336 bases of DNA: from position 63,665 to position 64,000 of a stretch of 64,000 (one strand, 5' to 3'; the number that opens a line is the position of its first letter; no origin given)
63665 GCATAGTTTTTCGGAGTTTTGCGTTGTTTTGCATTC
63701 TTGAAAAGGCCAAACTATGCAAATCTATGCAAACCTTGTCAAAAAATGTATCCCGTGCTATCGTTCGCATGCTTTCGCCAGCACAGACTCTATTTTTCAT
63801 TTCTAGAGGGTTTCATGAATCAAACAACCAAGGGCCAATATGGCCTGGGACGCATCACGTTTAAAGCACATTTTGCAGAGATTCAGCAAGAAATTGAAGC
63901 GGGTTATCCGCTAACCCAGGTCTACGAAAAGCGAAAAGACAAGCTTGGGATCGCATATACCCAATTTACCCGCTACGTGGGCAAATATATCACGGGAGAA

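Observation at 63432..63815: IncP-like oriT: nic-site motif plus about ten phased TGCA-core repeats between traJ-like and traK-position genes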

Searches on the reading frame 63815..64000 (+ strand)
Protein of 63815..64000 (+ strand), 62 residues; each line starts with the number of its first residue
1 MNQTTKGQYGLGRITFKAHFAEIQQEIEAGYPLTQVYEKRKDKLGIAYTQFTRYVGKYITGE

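Call 8: search_protein_families(library=pfam, proteins=[window:63815-63997:+], max_evalue=0.01)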
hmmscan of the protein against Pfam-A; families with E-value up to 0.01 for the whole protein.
window:63815-63997:+ (61 aa): 1 family
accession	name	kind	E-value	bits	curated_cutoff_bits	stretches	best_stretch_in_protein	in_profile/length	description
PF17273.7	DUF5338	-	1.7e-06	28.5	25.9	1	3-58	12-69/69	Family of unknown function (DUF5338)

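Call 9: search_protein_families(library=ncbifam, proteins=[window:63815-63997:+], max_evalue=0.01)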
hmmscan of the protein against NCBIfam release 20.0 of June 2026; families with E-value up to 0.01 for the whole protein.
window:63815-63997:+ (61 aa): 0 families

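Call 10: search_dna_similar(query=window:63815-63997:+, collection=plasmids, mode=protein, max_rows=30, max_evalue=0.001)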
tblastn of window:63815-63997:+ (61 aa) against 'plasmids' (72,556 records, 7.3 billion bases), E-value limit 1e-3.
Records with a match: 18; places in all: 19; records where one place covers at least 80% of the query: 17.
Best place of each record, by identity: <60% 18.
By first word of the organism name: Nitrosomonas 2; Xanthomonas 2; Escherichia 2; Klebsiella 2; Nitrosospira 1; uncultured 1; Pseudomonas 1; Stenotrophomonas 1; Brucella 1; Sphingomonas 1; and 4 more.
By predicted mobility (MOB-suite, as given by PLSDB): non-mobilizable 11; mobilizable 6; conjugative 1.
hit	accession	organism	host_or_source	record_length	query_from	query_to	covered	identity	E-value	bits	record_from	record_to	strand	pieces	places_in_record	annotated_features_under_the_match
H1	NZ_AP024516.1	Nitrosospira sp. NRS527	Oryza sativa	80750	6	59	89%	48.1%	9e-10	59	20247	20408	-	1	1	TraK family protein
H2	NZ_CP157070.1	Nitrosomonas europaea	cell culture,river sludge effuent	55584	1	59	97%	43.3%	5e-10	59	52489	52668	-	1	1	none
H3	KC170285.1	uncultured bacterium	-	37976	4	61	95%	43.3%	2e-6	49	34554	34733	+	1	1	putative DNA processing protein TraK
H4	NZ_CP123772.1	Pseudomonas viciae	Whole organism,agricultural soil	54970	10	61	85%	48.1%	5e-11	62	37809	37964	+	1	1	TraK family protein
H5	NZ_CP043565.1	Stenotrophomonas acidaminiphila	bacterial isolate,biofilm reactor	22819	10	59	82%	50.0%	7e-10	59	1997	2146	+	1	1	TraK family protein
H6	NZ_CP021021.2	Xanthomonas citri pv. phaseoli var. fuscans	Phaseolus sp.,cell culture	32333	10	59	82%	48.0%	4e-9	57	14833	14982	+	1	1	TraK family protein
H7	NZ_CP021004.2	Xanthomonas citri pv. phaseoli var. fuscans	Phaseolus vulgaris,cell culture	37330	10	59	82%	48.0%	4e-9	57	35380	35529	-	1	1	TraK family protein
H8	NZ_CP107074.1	Brucella abortus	Bovine,cell culture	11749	12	59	79%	50.0%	8e-7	50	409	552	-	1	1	TraK family protein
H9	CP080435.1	Sphingomonas sp. DS-9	-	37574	10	61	85%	44.2%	2e-7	52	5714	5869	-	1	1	none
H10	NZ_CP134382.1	Escherichia coli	Homo sapiens,feces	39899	10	59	82%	46.0%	2e-8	55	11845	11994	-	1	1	TraK family protein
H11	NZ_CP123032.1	Escherichia coli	Homo sapiens,single ...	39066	10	59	82%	46.0%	2e-8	54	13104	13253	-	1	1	TraK family protein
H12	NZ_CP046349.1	Citrobacter portucalensis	Homo sapiens,inflamed biopsy tissue ...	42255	10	59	82%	44.0%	3e-8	54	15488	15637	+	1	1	TraK family protein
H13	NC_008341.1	Nitrosomonas eutropha C91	-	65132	5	59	90%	40.0%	1e-5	47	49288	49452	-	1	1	TraK family protein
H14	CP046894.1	Klebsiella pneumoniae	Homo sapiens,pure culture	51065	12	61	82%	42.3%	7e-4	42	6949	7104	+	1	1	hypothetical protein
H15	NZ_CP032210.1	Klebsiella pneumoniae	-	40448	12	61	82%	42.3%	8e-4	42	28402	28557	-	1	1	TraK family protein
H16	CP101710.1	Synechocystis sp. B12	cell culture,mangrove water from the ...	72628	10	59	82%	42.0%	1e-4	44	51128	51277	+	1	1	TraK family protein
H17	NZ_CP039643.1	Azospirillum sp. TSA2s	Soil,rice paddy soil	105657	3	59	93%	36.8%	4e-4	43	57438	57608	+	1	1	TraK family protein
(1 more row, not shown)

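Call 40: get_annotated_region(hit=H1, flank=1300)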
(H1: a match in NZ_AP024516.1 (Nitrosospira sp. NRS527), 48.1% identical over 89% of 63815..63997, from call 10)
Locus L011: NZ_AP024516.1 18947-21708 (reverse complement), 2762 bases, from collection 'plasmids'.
description: Nitrosospira sp. NRS527 plasmid pNRS527-1, complete sequence
organism: Nitrosospira sp. NRS527 (NCBI taxid 155925)
taxonomy: Bacteria; Pseudomonadota; Betaproteobacteria; Nitrosomonadales; Nitrosomonadaceae; Nitrosospira; Nitrosospira sp. NRS527
host: -; source: Oryza sativa; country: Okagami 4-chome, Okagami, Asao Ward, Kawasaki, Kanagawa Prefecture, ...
typing (MOB-suite, as given by PLSDB): non-mobilizable; replicon rep_cluster_429
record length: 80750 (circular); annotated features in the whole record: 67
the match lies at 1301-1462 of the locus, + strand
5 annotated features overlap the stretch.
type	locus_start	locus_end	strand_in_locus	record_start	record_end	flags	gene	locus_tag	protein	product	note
CDS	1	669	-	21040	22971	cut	traI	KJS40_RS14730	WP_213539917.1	TraI/MobA(P) family conjugative relaxase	-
CDS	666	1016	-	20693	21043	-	-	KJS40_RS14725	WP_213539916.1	conjugal transfer protein TraJ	-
CDS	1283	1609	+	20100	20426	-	-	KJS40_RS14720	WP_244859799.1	TraK family protein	-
CDS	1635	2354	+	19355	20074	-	-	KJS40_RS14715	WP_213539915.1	ArsA-related P-loop ATPase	-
CDS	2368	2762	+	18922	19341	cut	-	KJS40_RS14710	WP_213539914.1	hypothetical protein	-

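Call 41: get_annotated_region(hit=H2, flank=1300)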
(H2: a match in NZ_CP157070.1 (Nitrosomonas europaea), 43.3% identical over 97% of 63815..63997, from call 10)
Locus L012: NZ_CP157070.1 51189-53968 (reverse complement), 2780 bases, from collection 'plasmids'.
description: Nitrosomonas europaea strain CCTCC M 2024693 isolate miaainf plasmid unnamed, complete sequence
organism: Nitrosomonas europaea (NCBI taxid 915)
taxonomy: Bacteria; Pseudomonadota; Betaproteobacteria; Nitrosomonadales; Nitrosomonadaceae; Nitrosomonas; Nitrosomonas europaea
host: -; source: cell culture,river sludge effuent; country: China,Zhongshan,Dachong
typing (MOB-suite, as given by PLSDB): non-mobilizable; replicon rep_cluster_297
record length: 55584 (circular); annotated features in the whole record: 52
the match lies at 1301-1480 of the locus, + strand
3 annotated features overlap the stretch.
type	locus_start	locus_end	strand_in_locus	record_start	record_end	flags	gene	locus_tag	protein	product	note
CDS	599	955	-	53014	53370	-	-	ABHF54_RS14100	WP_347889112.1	CopG family transcriptional regulator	-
CDS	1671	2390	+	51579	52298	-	-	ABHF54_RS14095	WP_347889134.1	ArsA-related P-loop ATPase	-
CDS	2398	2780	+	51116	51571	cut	-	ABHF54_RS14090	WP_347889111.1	conjugal transfer protein TraM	-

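Call 42: get_annotated_region(hit=H4, flank=1300)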
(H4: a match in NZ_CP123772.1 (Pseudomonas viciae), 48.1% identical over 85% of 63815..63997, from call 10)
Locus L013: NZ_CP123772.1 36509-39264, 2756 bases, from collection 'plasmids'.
description: Pseudomonas viciae strain YsS1 plasmid unnamed, complete sequence
organism: Pseudomonas viciae (NCBI taxid 2505979)
taxonomy: Bacteria; Pseudomonadota; Gammaproteobacteria; Pseudomonadales; Pseudomonadaceae; Pseudomonas; Pseudomonas viciae
host: -; source: Whole organism,agricultural soil; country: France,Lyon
typing (MOB-suite, as given by PLSDB): non-mobilizable
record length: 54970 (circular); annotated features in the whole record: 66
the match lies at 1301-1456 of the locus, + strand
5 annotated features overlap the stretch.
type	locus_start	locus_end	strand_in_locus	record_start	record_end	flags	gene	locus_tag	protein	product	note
CDS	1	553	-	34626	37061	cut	traI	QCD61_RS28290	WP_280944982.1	TraI/MobA(P) family conjugative relaxase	-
CDS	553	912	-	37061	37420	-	-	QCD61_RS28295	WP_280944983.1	CopG family transcriptional regulator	-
CDS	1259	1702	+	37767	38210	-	-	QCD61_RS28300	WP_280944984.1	TraK family protein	-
CDS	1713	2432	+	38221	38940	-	-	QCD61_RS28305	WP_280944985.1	conjugal transfer protein TraL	-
CDS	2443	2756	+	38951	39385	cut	-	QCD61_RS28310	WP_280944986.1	hypothetical protein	-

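Call 43: get_annotated_region(hit=H17, flank=1300)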
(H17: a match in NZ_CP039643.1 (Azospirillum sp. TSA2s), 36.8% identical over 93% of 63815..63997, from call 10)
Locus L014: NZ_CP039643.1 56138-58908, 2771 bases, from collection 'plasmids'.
description: Azospirillum sp. TSA2s plasmid p3
organism: Azospirillum sp. TSA2s (NCBI taxid 709810)
taxonomy: Bacteria; Pseudomonadota; Alphaproteobacteria; Rhodospirillales; Azospirillaceae; Azospirillum; Azospirillum sp. TSA2s
host: -; source: Soil,rice paddy soil; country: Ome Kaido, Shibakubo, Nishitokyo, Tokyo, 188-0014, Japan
typing (MOB-suite, as given by PLSDB): non-mobilizable
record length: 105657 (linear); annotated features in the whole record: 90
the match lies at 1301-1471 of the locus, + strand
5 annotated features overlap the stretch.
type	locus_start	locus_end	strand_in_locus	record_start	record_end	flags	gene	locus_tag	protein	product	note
CDS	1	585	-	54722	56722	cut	traI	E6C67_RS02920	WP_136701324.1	TraI/MobA(P) family conjugative relaxase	-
CDS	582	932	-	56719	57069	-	-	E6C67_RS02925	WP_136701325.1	hypothetical protein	-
CDS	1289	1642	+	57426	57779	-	-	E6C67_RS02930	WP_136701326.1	TraK family protein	-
CDS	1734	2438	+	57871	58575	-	-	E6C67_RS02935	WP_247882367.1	conjugal transfer protein TraL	-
CDS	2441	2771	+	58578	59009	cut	-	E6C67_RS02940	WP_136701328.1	hypothetical protein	-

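Call 44: get_annotated_region(hit=H5, flank=1300)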
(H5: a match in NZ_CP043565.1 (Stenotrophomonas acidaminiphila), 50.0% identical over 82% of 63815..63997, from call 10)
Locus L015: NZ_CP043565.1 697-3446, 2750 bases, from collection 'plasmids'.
description: Stenotrophomonas acidaminiphila strain T0-18 plasmid unnamed2, complete sequence
organism: Stenotrophomonas acidaminiphila (NCBI taxid 128780)
taxonomy: Bacteria; Pseudomonadota; Gammaproteobacteria; Lysobacterales; Lysobacteraceae; Stenotrophomonas; Stenotrophomonas acidaminiphila
host: -; source: bacterial isolate,biofilm reactor; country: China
typing (MOB-suite, as given by PLSDB): non-mobilizable
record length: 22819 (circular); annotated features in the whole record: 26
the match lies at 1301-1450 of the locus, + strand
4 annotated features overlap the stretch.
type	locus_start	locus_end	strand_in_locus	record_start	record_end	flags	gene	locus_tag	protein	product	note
CDS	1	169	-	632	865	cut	-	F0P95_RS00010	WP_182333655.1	hypothetical protein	-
CDS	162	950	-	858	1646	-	-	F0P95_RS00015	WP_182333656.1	hypothetical protein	-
CDS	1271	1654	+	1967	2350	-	-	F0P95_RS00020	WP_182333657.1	TraK family protein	-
CDS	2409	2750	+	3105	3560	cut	-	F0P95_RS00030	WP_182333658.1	conjugal transfer protein TraM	-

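Call 45: get_annotated_region(hit=H16, flank=1300)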
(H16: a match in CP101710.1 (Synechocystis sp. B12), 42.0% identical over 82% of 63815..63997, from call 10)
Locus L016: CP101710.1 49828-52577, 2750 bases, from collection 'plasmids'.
description: Synechocystis sp. B12 plasmid unnamed1, complete sequence
organism: Synechocystis sp. B12 (NCBI taxid 2764086)
taxonomy: Bacteria; Cyanobacteriota; Cyanophyceae; Synechococcales; Merismopediaceae; Synechocystis; Synechocystis sp. B12
host: -; source: cell culture,mangrove water from the port of Santos, Brazil; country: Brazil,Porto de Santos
typing (MOB-suite, as given by PLSDB): non-mobilizable
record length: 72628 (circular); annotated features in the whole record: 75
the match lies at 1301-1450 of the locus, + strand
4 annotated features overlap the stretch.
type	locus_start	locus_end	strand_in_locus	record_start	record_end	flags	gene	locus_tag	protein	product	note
CDS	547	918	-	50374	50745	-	-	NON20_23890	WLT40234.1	conjugal transfer protein TraJ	-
CDS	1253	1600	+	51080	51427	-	-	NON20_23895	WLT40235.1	TraK family protein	-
CDS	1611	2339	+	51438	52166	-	-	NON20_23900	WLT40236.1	conjugal transfer protein TraL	-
CDS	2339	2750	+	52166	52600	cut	-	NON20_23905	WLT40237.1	hypothetical protein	-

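Call 50: find_homologous_proteins(query=window:63815-64000:+, max_evalue=0.001)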
Query seq(62 aa): no candidate shares three 5-residue words with the query. No homologue found.

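Call 68: predict_structure(protein=window:63815-63997:+)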
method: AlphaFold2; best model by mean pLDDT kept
length: 61 residues; sequences in the alignment: 1
mean_pLDDT: 79.3   pTM: 0.61
mean pLDDT of the five models: 79.3, 78.2, 77.7, 76.9, 63.6
residues with pLDDT >= 90: 17; 70-90: 29; 50-70: 6; < 50: 9
segments of 3 or more residues with pLDDT < 50: 1-8
pLDDT, mean of each block of 10 residues (from residue 1): 47 79 90 92 88 83 48
secondary structure, 60 per line:
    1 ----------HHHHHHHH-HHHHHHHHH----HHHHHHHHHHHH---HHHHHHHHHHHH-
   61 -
elements in order: H11-18 H20-28 H33-44 H48-59

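Call 70: fold_search(model_id=the predicted structure, library=pdb)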
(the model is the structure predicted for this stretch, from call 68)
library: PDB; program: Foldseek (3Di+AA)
matches with E <= 10: 27; with E <= 0.001: 0
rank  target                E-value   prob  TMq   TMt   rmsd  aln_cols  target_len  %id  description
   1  1puf_B                2.6e+00  0.16  0.37  0.32   7.3        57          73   19  Crystal Structure of HoxA9 and Pbx1 homeodomains bound to DNA (released 2003-09-02)
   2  4uus_F                3.5e+00  0.13  0.38  0.35   5.0        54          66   20  CRYSTAL STRUCTURE OF A UBX-EXD-DNA COMPLEX INCLUDING THE UBDA MOTIF (released 2015-02-18)
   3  6m10_D                4.2e+00  0.12  0.41  0.33   6.2        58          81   16  Crystal structure of PA4853 (Fis) from Pseudomonas aeruginosa (released 2020-05-13)
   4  3rms_A                5.4e+00  0.11  0.32  0.19   7.2        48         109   10  Crystal structure of uncharacterized protein Svir_20580 from Saccharomonospora viridis (released 2011-05-11)
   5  1f36_A                5.8e+00  0.10  0.43  0.33   6.2        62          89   16  THE CRYSTAL STRUCTURE OF FIS MUTANT K36E REVEALS THAT THE TRANSACTIVATION REGION OF THE FIS PROTEIN CONTAINS EXTENDED  (released 1997-12-24)
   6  3rms_B                6.2e+00  0.08  0.30  0.18   7.1        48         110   10  Crystal structure of uncharacterized protein Svir_20580 from Saccharomonospora viridis (released 2011-05-11)
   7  2r0q_D                6.5e+00  0.15  0.46  0.17   2.5        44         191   14  Crystal structure of a serine recombinase- DNA regulatory complex (released 2008-04-01)
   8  4fcy_A                6.5e+00  0.13  0.54  0.10   5.0        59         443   12  Crystal structure of the bacteriophage Mu transpososome (released 2012-11-07)
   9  4w4j_B                7.0e+00  0.14  0.44  0.12   2.4        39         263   26  Crystal structure of EspG3 from the ESX-3 type VII secretion system of M. smegmatis (released 2014-10-01)
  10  4w4j_A                7.0e+00  0.12  0.41  0.12   3.1        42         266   26  Crystal structure of EspG3 from the ESX-3 type VII secretion system of M. smegmatis (released 2014-10-01)
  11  3iv5_A                7.0e+00  0.08  0.44  0.33   6.5        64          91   12  Crystal structure of Fis bound to 27 bp optimal binding sequence F1 (released 2010-04-28)
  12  3ulq_B                7.0e+00  0.07  0.37  0.38   3.8        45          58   22  Crystal Structure of the Anti-Activator RapF Complexed with the Response Regulator ComA DNA Binding Domain (released 2012-01-04)
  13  6zj2_D                7.4e+00  0.14  0.42  0.14   2.1        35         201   14  Structure of RcsB from Salmonella enterica serovar Typhimurium bound to promoter rprA in the presence of phosphomimeti (released 2021-02-17)
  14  2dn0_MODEL_1_A        7.4e+00  0.10  0.44  0.38   7.9        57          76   12  Solution structure of the second homeobox domain of human zinc fingers and homeoboxes protein 3 (released 2006-10-24)
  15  6f9k                  7.9e+00  0.10  0.45  0.30   3.2        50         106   16  Tryptophan Repressor TrpR from E.coli with 5-methyl-L-tryptophan as ligand (released 2019-01-30)
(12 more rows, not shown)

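Call 96: search_protein_families(library=pfam, proteins=[L014:1289-1642:+, L016:1253-1600:+, L011:1283-1609:+], max_evalue=0.1)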
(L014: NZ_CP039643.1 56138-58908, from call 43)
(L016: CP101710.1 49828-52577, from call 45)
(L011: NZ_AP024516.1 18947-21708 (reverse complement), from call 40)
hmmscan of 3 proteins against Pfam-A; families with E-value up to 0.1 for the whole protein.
L014:1289-1642:+ (117 aa): 1 family
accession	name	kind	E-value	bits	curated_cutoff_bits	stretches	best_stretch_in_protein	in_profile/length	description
PF17273.7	DUF5338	-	1.8e-05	25.2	25.9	1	5-58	12-67/69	Family of unknown function (DUF5338)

L016:1253-1600:+ (115 aa): 1 family
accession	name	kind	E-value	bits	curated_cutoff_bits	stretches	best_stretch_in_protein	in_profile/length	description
PF17273.7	DUF5338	-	4.5e-08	33.5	25.9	1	10-65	12-69/69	Family of unknown function (DUF5338)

L011:1283-1609:+ (108 aa): 1 family
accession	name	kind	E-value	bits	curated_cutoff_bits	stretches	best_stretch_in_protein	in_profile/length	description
PF17273.7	DUF5338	-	1.3e-11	44.9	25.9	1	4-59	12-69/69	Family of unknown function (DUF5338)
